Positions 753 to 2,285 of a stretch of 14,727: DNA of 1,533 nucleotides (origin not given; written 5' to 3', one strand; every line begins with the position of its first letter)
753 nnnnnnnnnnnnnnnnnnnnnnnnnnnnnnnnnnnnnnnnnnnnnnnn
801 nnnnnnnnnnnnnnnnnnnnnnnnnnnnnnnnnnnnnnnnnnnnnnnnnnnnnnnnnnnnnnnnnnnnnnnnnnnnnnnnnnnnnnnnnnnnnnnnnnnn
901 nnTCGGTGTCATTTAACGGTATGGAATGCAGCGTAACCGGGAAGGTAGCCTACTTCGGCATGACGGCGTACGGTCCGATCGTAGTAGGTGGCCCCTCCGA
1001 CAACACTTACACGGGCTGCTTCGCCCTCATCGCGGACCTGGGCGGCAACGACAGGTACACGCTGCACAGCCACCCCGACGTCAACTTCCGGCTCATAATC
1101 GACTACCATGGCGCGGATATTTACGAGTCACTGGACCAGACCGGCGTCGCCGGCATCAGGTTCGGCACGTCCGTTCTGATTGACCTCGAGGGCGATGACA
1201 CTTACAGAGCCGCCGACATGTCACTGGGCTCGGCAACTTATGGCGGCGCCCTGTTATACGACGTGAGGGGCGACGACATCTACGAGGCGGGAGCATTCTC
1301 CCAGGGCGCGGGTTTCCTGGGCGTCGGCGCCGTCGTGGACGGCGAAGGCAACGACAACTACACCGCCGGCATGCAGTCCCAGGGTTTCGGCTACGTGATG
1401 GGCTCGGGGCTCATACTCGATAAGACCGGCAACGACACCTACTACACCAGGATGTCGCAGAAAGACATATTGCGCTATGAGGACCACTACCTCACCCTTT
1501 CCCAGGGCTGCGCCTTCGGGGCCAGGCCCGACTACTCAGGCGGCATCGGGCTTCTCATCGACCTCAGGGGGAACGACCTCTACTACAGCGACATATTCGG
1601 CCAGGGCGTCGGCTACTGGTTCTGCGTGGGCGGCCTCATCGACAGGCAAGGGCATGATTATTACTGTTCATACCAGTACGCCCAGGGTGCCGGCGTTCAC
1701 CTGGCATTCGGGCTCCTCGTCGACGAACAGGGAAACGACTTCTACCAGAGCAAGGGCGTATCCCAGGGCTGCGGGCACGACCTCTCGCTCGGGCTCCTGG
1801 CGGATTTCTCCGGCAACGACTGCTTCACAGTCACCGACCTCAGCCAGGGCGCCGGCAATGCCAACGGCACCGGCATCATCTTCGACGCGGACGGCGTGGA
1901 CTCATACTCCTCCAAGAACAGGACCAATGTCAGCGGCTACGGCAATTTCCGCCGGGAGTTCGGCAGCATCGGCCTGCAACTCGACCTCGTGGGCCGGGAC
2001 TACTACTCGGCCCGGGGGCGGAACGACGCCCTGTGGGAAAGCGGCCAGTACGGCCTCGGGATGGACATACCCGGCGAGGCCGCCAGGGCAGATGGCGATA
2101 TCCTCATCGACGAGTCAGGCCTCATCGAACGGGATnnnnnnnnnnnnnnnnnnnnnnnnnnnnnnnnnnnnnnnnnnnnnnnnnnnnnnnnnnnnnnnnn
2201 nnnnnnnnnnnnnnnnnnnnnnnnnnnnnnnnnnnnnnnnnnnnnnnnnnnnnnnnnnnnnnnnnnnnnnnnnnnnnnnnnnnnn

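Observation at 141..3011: Large secreted protein built from an apparently undescribed ~26-aa G-[ND]-D-x-Y / SQGxG repeat solenoid fused to HEAT repeats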

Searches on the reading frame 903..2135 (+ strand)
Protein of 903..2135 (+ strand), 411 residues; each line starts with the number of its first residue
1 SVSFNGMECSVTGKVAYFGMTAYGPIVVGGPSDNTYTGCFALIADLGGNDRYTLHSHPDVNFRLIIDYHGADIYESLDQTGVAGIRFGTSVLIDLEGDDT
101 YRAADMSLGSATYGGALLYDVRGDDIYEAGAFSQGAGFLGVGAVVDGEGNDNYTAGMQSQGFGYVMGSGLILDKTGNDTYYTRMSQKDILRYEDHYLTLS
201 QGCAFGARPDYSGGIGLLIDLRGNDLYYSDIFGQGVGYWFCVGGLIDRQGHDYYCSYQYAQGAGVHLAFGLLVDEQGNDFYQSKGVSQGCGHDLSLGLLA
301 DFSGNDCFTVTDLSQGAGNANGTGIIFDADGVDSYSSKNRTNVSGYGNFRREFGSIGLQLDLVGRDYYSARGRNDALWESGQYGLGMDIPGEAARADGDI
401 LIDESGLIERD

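Call 26: search_solved_structures(query=A2, max_evalue=10, show_alignments=2)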
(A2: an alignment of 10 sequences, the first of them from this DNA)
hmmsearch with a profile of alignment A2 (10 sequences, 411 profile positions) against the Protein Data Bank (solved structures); distinct sequences matched with E-value up to 10: 1.
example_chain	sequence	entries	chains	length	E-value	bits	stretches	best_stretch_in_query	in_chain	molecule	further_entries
2of1_A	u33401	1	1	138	0.41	12.5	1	228-248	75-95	Staphylococcal thermonuclease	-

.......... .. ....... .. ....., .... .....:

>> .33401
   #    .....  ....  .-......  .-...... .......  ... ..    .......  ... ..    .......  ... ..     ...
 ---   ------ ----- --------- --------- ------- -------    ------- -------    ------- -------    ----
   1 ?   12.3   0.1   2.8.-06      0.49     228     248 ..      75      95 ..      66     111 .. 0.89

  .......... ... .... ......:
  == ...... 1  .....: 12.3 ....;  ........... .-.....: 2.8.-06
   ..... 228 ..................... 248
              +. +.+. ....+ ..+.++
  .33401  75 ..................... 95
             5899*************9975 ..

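Call 31: search_protein_families(library=pfam, alignment_id=A2, max_evalue=10)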
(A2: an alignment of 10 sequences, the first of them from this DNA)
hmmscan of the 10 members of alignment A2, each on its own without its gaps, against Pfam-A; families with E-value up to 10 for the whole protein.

A. member 1, seq(411 aa): 0 families

B. families by the number of members that match (of 10 scanned): 1 family
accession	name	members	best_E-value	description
PF21786.3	Bflower_3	1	0.0024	6-fold beta flower protein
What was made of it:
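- On RTX / HemolysinCabind (PF00353): No hit at E <= 10 for ten diverse repeat domains (call 31).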

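Call 36: predict_structure(alignment_id=A2)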
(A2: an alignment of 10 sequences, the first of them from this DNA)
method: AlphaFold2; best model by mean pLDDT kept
length: 411 residues; sequences in the alignment: 10
mean_pLDDT: 68.2   pTM: 0.64
mean pLDDT of the five models: 68.2, 64.9, 63.6, 61.4, 60.7
residues with pLDDT >= 90: 79; 70-90: 145; 50-70: 90; < 50: 97
segments of 3 or more residues with pLDDT < 50: 158-166, 184-213, 340-354, 370-411
pLDDT, mean of each block of 10 residues (from residue 1): 92 93 90 93 93 90 91 86 80 94 76 84 88 62 84 66 49 78 44 31 31 61 72 60 77 73 69 87 70 75 82 54 75 65 41 53 62 34 27 30 35 33
secondary structure, 60 per line:
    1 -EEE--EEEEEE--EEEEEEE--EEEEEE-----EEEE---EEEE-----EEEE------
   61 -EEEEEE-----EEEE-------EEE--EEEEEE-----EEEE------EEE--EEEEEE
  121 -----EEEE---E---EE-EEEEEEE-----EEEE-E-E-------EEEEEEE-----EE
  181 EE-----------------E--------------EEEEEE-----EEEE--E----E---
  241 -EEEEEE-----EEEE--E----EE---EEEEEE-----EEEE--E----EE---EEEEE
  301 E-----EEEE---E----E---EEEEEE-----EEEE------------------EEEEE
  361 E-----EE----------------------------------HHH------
elements in order: E2-4 E7-12 E15-21 E24-29 E35-38 E42-45 E51-54 E62-67 E73-76 E84-86 E89-94 E100-103 E110-112 E115-120 E126-129 E140-146 E152-155 E167-173 E179-182 E215-220 E226-229 E242-247 E253-256 E269-274 E280-283 E296-301 E307-310 E323-328 E334-337 E356-361

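Call 42: find_related_loci(query=A2, collection=genome_contigs, flank=6000)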
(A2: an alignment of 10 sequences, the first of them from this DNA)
Query A2 (411 aa) in genome_contigs; peptide patterns used: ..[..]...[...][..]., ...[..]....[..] (x = any residue, [..] = any of these).
238 stretches matched a pattern; 218 encode a relative of the query (tblastn E <= 1e-3); the best 80 are kept; 80 distinct loci.
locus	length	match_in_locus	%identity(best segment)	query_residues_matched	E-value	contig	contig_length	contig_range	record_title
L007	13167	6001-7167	86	1-389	0e+0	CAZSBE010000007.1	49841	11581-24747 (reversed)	MAG TPA_asm: uncultured bacterium isolate binchicken_co129_897 genome assembly, contig: NODE_1622_length_49841_cov_6.268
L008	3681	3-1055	83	32-411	0e+0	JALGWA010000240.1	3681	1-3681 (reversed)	MAG: bacterium isolate Meg22_1012_Bin_348 Meg22_1012_Bin_348_scaffold_89013, whole genome shotgun sequence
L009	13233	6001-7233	68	1-411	0e+0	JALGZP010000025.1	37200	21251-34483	MAG: bacterium isolate M3-30_Bin_374 M3-30_Bin_374_scaffold_1908, whole genome shotgun sequence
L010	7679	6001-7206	68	9-410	0e+0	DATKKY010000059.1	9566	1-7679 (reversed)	MAG TPA_asm: bacterium isolate SMAG_U14670 k141_3834574, whole genome shotgun sequence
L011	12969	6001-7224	67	3-410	0e+0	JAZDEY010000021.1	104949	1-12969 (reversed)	MAG: Candidatus Eisenbacteria bacterium isolate MEGAHIT-group-0.172 k141_18292190, whole genome shotgun sequence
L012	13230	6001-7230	68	1-410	3e-177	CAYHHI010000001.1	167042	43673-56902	MAG TPA_asm: uncultured bacterium isolate ERP119294_co4_75 genome assembly, contig: NODE_79_length_167042_cov_8.767874,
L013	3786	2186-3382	68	2-400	0e+0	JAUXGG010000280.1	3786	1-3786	MAG: Candidatus Eisenbacteria bacterium isolate CSMAG_2923 CSMAG_2923_k117_3431763_length_3786_cov_14.1224, whole genome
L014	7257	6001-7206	67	10-411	2e-170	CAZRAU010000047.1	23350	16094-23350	MAG TPA_asm: uncultured bacterium isolate SRP185410_co2_431 genome assembly, contig: NODE_2469_length_23350_cov_6.904529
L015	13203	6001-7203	65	10-410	2e-167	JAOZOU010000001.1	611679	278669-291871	MAG: bacterium isolate GMC4.maxbin2.282 GMC4_1_length_611679_cov_27.609046, whole genome shotgun sequence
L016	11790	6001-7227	67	2-410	5e-171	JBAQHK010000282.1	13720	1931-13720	MAG: bacterium isolate MFD09338_ilm_asm_bin4 k127_55465, whole genome shotgun sequence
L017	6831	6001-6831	66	1-378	7e-117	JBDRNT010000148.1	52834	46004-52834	MAG: Candidatus Eisenbacteria bacterium isolate MEGAHIT-group-1.912 k141_7773820, whole genome shotgun sequence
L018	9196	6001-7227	63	2-410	9e-166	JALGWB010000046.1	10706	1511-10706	MAG: bacterium isolate Meg22_1214_Bin_137 Meg22_1214_Bin_137_scaffold_23506, whole genome shotgun sequence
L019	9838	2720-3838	52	21-390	6e-115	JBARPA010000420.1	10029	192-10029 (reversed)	MAG: Candidatus Zixiibacteriota bacterium isolate MFD13423_ilm_asm_bin54 k127_35872, whole genome shotgun sequence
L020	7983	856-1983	52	11-388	6e-114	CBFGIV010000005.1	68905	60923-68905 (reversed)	MAG: candidate division WOR-3 bacterium isolate JZ-2_202302_bins_123.1 genome assembly, contig: NODE_5_length_68905_cov_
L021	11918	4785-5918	51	21-395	3e-113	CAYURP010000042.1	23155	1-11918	MAG TPA_asm: uncultured Ignavibacteria bacterium isolate binchicken_co89_584 genome assembly, contig: NODE_3646_length_2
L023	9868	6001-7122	49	13-406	5e-107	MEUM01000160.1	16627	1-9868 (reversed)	MAG: candidate division WOR-3 bacterium RBG_13_43_14 RBG_13_scaffold_8766, whole genome shotgun sequence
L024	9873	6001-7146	50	11-406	5e-107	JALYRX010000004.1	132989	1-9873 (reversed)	MAG: Bacteroidota bacterium isolate MDV bin100 SD1456_NODE_9_length_132989_cov_2.660663, whole genome shotgun sequence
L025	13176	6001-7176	49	4-392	1e-106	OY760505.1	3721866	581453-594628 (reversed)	MAG: Candidatus Delongbacteria bacterium isolate e048cef4-8537-4b4e-84e6-a717ce783c17 genome assembly, chromosome: 1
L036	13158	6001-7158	48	26-406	3e-105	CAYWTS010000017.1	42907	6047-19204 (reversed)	MAG TPA_asm: uncultured Ignavibacteriales bacterium isolate binchicken_co107_109 genome assembly, contig: NODE_2241_leng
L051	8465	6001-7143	48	21-394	1e-104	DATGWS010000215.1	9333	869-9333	MAG TPA_asm: Candidatus Didemnitutus sp. isolate SMAG_U10588 k141_79436, whole genome shotgun sequence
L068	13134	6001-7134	47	21-395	2e-101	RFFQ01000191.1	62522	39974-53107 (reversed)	MAG: Gemmatimonadetes bacterium isolate J002 k99_1563131, whole genome shotgun sequence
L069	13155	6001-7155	47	13-393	2e-101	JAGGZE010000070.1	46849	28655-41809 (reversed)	MAG: bacterium isolate AUK196 PB_MBMC_150_c_000000000115, whole genome shotgun sequence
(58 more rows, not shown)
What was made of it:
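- Tried and rejected: Rejected as the function, because matching genomes include a hot-spring MAG and sludge and wastewater-type MAGs (record titles, call 42).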

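Call 44: search_protein_representatives(alignment_id=A2)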
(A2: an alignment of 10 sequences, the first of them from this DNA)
Query: 10 sequences, 411 profile positions. Proteins with E-value up to 0.001 (for the whole library): 4215; up to 1e-10: 3645; up to 1e-30: 2277. The best 150 are listed.
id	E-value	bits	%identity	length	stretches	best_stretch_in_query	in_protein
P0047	3.4e-178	609.0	-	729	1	5-411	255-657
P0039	5.4e-176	601.7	-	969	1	5-410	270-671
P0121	5.7e-176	601.7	-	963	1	2-409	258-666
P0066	6.3e-173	591.7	-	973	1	4-404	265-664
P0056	4.2e-169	579.1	-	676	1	22-410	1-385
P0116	9.2e-166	568.1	-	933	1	3-411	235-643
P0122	1.6e-165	567.3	-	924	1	13-399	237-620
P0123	1.7e-160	550.7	-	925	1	14-389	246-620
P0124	3.9e-160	549.5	-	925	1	10-399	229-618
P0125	1.0e-153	528.4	-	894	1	20-409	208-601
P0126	2.1e-148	510.9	-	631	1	13-392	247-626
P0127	5.2e-148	509.6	-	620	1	5-388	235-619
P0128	9.2e-148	508.8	-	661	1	6-388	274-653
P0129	1.0e-147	508.6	-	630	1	5-389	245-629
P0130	1.5e-147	508.1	-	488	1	10-389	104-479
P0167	8.6e-139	479.2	-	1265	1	15-404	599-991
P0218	3.4e-125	434.5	-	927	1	5-370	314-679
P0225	8.5e-123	426.6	-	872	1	7-388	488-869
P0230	8.0e-121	420.1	-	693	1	14-394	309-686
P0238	3.2e-119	414.8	-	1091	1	11-391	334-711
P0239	6.0e-119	413.9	-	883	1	14-388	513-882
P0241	1.8e-118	412.3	-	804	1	6-389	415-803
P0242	3.3e-118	411.4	-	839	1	13-390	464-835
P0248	6.6e-117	407.2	-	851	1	14-387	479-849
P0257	9.2e-115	400.1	-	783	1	6-388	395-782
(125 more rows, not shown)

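Call 74: search_protein_families(library=pfam, proteins=[P0167, P0238, P0225, P0239, P0241, P0242, P0248, P0257, P0218, P0230], max_evalue=0.001)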
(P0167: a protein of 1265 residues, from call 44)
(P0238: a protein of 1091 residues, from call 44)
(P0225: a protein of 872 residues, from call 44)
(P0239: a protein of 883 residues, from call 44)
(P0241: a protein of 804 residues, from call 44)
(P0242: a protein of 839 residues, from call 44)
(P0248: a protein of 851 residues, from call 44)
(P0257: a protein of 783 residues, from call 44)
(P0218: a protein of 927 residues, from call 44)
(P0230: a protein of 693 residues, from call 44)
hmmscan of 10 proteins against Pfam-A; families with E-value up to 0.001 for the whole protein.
P0167 (1265 aa): 6 families
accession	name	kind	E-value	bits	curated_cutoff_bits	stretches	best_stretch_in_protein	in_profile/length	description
PF01872.23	RibD_C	-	3.5e-36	125.3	24.1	1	142-345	1-195/197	RibD C-terminal domain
PF00383.29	dCMP_cyt_deam_1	-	1.2e-16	60.8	25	1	2-95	9-102/102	Cytidine and deoxycytidylate deaminase zinc-binding region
PF13646.12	HEAT_2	-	7.2e-15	55.5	27.7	2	1110-1181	14-87/88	HEAT repeats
PF02985.28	HEAT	-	7.3e-12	44.8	23.5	1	1097-1125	1-29/31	HEAT repeat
PF14437.12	MafB19-deam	-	5e-11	43.1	27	1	17-133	21-137/142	MafB19-like deaminase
PF18785.7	Inv-AAD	-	5.8e-07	29.9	26.5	1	51-117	44-114/129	Invertebrate-AID/APOBEC-deaminase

P0238 (1091 aa): 4 families
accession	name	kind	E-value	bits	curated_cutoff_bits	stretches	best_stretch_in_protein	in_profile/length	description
PF13646.12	HEAT_2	-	8.8e-30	103.3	27.7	2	910-986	10-87/88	HEAT repeats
PF02985.28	HEAT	-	3.6e-14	51.9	23.5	0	904-927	4-27/31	HEAT repeat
PF03130.22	HEAT_PBS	-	1.8e-10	40.7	20.9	2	947-973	1-27/27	PBS lyase HEAT-like repeat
PF13513.12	HEAT_EZ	-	4.2e-05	24.4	27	1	914-958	1-55/55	HEAT-like repeat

P0225 (872 aa): 1 family
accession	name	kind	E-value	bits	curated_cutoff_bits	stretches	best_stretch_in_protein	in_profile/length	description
PF13229.12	Beta_helix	-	2.2e-08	34.4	25.9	1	113-218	2-109/158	Right handed beta helix region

P0239 (883 aa): 1 family
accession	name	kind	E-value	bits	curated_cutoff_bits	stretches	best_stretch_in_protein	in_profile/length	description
PF13646.12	HEAT_2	-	6.7e-13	49.2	27.7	1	129-203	2-78/88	HEAT repeats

P0241 (804 aa): 3 families
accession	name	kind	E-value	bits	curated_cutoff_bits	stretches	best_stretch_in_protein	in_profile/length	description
PF00595.29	PDZ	-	0.00014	22.6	23.2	1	64-116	8-52/81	PDZ domain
PF13180.12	PDZ_2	-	0.00022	21.9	27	1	90-161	13-78/80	PDZ domain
PF17820.7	PDZ_6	-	0.00043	20.4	27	1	97-115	6-24/54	PDZ domain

P0242 (839 aa): 1 family
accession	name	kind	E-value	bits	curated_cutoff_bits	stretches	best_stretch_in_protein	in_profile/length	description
PF13646.12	HEAT_2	-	1.8e-06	28.6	27.7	1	121-203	2-86/88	HEAT repeats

P0248 (851 aa): 0 families

P0257 (783 aa): 3 families
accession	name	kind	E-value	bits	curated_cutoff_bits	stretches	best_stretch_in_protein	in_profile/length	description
PF13229.12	Beta_helix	-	4.8e-17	62.5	25.9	1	24-169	3-151/158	Right handed beta helix region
PF05048.19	NosD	-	2.3e-10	40.7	23.6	1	10-170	27-189/212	Periplasmic copper-binding protein (NosD)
PF07602.17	DUF1565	-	0.00044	20.1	20.3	1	55-141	114-208/257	Protein of unknown function (DUF1565)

P0218 (927 aa): 3 families
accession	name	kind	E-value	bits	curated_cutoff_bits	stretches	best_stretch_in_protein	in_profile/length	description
PF13646.12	HEAT_2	-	2e-34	118.1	27.7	3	810-886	7-84/88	HEAT repeats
PF02985.28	HEAT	-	9.5e-10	38.3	23.5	0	834-859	1-26/31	HEAT repeat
PF03130.22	HEAT_PBS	-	1.9e-08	34.4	20.9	0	818-844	1-27/27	PBS lyase HEAT-like repeat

P0230 (693 aa): 0 families
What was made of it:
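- On Pectate-lyase-like right-handed beta-helix (Pfam Beta_helix PF13229, NosD PF05048, PbH1): Such domains occur only as additional N-terminal domains in some relatives (call 74).
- Some family members carry an extra NosD/Beta_helix-type domain (P0257, P0225; call 74).
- Tried and rejected: The RibD/deaminase and PDZ N-terminal fusions (P0167, P0241; call 74) look like merged calls of adjacent genes, so I did not use them.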

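Call 78: search_protein_families(library=pfam, proteins=[L024:8149-8808:+, L036:8244-9173:-, L025:8085-9638:+, L051:3815-5185:+, L068:3584-5170:+, L068:8106-8516:+, L023:8122-9069:+, L023:2443-5187:-, L069:1419-4892:+, L025:4784-5341:-], max_evalue=0.001)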
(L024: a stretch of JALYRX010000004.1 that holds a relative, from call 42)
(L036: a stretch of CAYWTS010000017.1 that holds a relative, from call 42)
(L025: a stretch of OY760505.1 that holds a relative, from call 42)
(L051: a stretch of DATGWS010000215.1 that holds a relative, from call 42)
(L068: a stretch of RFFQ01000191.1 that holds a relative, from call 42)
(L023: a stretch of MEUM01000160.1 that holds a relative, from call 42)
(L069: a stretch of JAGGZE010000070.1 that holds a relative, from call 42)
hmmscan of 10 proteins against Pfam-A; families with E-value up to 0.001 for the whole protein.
L024:8149-8808:+ (220 aa): 1 family
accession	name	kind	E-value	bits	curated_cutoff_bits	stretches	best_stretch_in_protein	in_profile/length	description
PF21946.1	LppM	-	0.00013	22.6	27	1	138-181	103-143/153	LppM domain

L036:8244-9173:- (310 aa): 1 family
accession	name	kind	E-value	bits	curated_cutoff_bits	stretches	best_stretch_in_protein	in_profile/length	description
PF14257.11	DUF4349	-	2.4e-64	217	27.7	1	87-299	1-212/213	Domain of unknown function (DUF4349)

L025:8085-9638:+ (518 aa): 2 families
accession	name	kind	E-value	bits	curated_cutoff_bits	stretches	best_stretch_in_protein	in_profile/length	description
PF13440.11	Polysacc_synt_3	-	1.1e-11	45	23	1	200-363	124-288/293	Polysaccharide biosynthesis protein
PF03023.19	MurJ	-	1.6e-05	24.2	27.4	1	208-479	161-435/451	Lipid II flippase MurJ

L051:3815-5185:+ (457 aa): 21 families
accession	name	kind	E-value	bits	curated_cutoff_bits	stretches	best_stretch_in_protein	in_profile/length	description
PF13432.12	TPR_16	-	2e-27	95.7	32.7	1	292-336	12-56/65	Tetratricopeptide repeat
PF14559.12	TPR_19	-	5.8e-27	94.3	25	1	219-277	1-59/68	Tetratricopeptide repeat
PF13431.12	TPR_17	-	2.4e-25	87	24.4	1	299-325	1-27/34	Tetratricopeptide repeat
PF07719.23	TPR_2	-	3.2e-25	86.6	27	0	312-342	2-32/34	Tetratricopeptide repeat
PF00515.34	TPR_1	-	2.5e-24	84.5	27.8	0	346-376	1-31/34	Tetratricopeptide repeat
PF13181.12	TPR_8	-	4.3e-24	83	25.7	0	179-208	5-34/34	Tetratricopeptide repeat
PF13428.12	TPR_14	-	7.2e-21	73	23.5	0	212-249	4-41/44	Tetratricopeptide repeat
PF13414.12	TPR_11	-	1.3e-18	66.8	26.8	1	292-325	9-42/42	TPR repeat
PF13424.12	TPR_12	-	8.4e-16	58.4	30.1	0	347-392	4-50/77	Tetratricopeptide repeat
PF13176.12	TPR_7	-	5.4e-15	54.6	27.9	1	348-377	1-30/36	Tetratricopeptide repeat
PF12895.13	ANAPC3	-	6.3e-14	52.5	27.2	1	189-265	3-78/82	Anaphase-promoting complex, cyclosome, subunit 3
PF13174.12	TPR_6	-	4e-12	46.4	26.3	0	312-342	1-31/33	Tetratricopeptide repeat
PF23914.1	TPR_CcmH_CycH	-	8.4e-12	45.6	42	2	263-319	37-92/158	Cytochrome c-type biogenesis protein H TPR domain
PF24575.1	TPR_Slam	-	1e-11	45.6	35.2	0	125-195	29-101/104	Surface lipoprotein assembly modifier, N-terminal TPR repeats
PF13371.12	TPR_9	-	1.3e-10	41.6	35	1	251-309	3-61/73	Tetratricopeptide repeat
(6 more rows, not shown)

L068:3584-5170:+ (529 aa): 6 families
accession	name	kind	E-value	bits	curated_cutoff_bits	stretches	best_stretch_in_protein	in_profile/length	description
PF00890.30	FAD_binding_2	-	4.6e-84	283.4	20.4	1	15-403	1-414/414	FAD binding domain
PF01266.30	DAO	-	2.5e-09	37.6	27.9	1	15-139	1-108/353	FAD dependent oxidoreductase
PF07992.20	Pyr_redox_2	-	2.3e-06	27.7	26.1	0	15-49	2-31/291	Pyridine nucleotide-disulphide oxidoreductase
PF02910.25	Succ_DH_flav_C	-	7.1e-06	26.4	20.8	1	454-529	3-84/130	Fumarate reductase flavoprotein C-term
PF01494.25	FAD_binding_3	-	3e-05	23.8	22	1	13-49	1-37/349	FAD binding domain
PF03486.20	HI0933_like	-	0.00035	20.5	50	0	15-49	2-36/244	HI0933-like protein Rossmann domain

L068:8106-8516:+ (137 aa): 5 families
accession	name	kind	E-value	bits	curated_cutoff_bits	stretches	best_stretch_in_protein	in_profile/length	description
PF04545.22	Sigma70_r4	-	2.8e-08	33.6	24.1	1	79-114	8-43/50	Sigma-70, region 4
PF13384.12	HTH_23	-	3.8e-07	30.2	24.6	0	41-67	17-43/50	Homeodomain-like domain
PF01381.28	HTH_3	-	4.4e-07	30.3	23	0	33-60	1-28/55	Helix-turn-helix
PF13518.12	HTH_28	-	5.8e-05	23.5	25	0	85-117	7-38/52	Helix-turn-helix domain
PF12728.13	HTH_17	-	0.00083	20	27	0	41-75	1-36/51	Helix-turn-helix domain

L023:8122-9069:+ (316 aa): 2 families
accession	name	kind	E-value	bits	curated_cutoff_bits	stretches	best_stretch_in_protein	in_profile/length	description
PF02567.21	PhzC-PhzF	-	1.1e-50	173.1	27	1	11-301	2-281/281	Phenazine biosynthesis-like protein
PF05544.16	Pro_racemase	-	4.5e-05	23.1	27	1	51-166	57-170/325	Proline racemase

L023:2443-5187:- (915 aa): 6 families
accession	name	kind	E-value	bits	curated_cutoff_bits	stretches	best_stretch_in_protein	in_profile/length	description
PF13860.13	FlgD_ig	-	2.4e-08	34.3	27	1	850-901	23-74/79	FlgD Ig-like domain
PF18962.6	Por_Secre_tail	-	1e-06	29.4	27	1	832-912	2-74/75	Secretion system C-terminal sorting domain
PF23414.1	Beta-prop_EML_2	-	4.4e-05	23.4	90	0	185-315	12-144/266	Echinoderm microtubule-associated protein second beta-propeller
PF13585.12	CHU_C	-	9.4e-05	22.9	27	0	848-907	25-77/86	CHU_C Type IX secretion signal domain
PF13360.13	PQQ_2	-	0.00051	20.2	27.6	0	272-346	83-151/233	Outer membrane protein assembly factor BamB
PF25174.1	Beta-prop_THOC3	-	0.00066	19.2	305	0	174-362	50-232/272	THOC3 beta-propeller domain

L069:1419-4892:+ (1158 aa): 3 families
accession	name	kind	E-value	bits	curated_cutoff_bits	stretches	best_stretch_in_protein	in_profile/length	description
PF02384.22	N6_Mtase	-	1.4e-17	64.4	20.4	1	321-424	4-106/311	N-6 DNA Methylase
PF07669.17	Eco57I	-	4.5e-10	40.3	25.3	1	542-598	107-165/171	Eco57I restriction-modification methylase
PF20473.4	MmeI_Mtase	-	2.5e-06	27.3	27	1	361-420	20-87/259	MmeI, DNA-methyltransferase domain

L025:4784-5341:- (186 aa): 0 families
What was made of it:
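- A Wzx/MurJ-like flippase lies directly downstream in L025 (call 78).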
